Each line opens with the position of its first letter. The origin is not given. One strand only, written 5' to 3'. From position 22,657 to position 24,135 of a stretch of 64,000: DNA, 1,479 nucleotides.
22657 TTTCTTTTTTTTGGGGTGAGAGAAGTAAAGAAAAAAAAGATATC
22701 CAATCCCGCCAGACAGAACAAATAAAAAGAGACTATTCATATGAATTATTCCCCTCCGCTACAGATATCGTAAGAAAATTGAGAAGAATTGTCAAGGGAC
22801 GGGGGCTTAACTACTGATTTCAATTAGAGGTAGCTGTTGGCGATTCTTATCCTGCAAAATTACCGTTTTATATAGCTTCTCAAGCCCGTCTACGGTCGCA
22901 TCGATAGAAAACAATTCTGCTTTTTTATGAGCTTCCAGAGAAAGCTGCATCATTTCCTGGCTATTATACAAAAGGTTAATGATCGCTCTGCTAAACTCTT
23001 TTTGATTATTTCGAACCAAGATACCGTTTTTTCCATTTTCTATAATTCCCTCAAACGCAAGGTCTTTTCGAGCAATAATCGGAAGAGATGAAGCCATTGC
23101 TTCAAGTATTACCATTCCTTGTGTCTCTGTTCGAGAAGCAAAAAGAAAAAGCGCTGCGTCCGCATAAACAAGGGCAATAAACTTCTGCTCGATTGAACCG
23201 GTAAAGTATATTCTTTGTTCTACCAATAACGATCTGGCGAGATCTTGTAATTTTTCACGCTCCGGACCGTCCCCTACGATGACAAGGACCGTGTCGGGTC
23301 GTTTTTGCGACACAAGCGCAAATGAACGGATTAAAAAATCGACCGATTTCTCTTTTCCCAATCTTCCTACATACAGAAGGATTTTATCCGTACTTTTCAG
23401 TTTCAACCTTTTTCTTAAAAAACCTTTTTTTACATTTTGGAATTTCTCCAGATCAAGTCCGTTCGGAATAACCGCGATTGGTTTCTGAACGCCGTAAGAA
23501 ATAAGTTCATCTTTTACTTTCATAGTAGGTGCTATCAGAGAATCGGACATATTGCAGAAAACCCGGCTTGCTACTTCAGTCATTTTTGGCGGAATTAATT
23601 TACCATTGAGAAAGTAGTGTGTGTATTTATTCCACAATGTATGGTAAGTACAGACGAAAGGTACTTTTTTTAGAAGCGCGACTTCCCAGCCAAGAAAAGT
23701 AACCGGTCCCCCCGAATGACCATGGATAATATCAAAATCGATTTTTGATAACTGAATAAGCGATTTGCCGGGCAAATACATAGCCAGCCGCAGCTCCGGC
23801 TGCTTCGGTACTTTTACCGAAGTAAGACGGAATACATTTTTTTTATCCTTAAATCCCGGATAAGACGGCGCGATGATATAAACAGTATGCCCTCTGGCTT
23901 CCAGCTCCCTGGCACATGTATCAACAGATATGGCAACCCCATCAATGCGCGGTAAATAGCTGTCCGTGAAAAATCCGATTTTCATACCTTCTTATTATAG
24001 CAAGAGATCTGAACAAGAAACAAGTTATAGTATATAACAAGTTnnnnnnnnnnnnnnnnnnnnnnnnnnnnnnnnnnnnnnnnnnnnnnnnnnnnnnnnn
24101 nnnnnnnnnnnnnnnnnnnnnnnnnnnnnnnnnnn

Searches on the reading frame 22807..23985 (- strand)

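Call 55: search_protein_families(library=pfam, proteins=[window:22807-23985:-], max_evalue=0.001)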
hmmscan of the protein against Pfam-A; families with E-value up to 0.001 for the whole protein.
window:22807-23985:- (392 aa): 6 families
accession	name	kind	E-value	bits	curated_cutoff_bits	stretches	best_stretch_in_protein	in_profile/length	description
PF00534.26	Glycos_transf_1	-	1.2e-38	132.8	26.4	1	189-352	4-169/172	Glycosyl transferases group 1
PF13439.12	Glyco_transf_4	-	3.2e-34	118.9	28.5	1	14-181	1-170/170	Glycosyltransferase Family 4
PF13692.12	Glyco_trans_1_4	-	8e-34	117.4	27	1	201-340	2-141/142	Glycosyl transferases group 1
PF13579.12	Glyco_trans_4_4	-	2.6e-17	64.1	29.7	1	16-176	2-158/158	Glycosyl transferase 4-like domain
PF20706.3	GT4-conflict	-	8.3e-05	22.2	26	1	197-307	194-312/385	Family 4 Glycosyltransferase in conflict systems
PF13477.12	Glyco_trans_4_2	-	0.00013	22.6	23.4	1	23-116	15-108/139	Glycosyl transferase 4-like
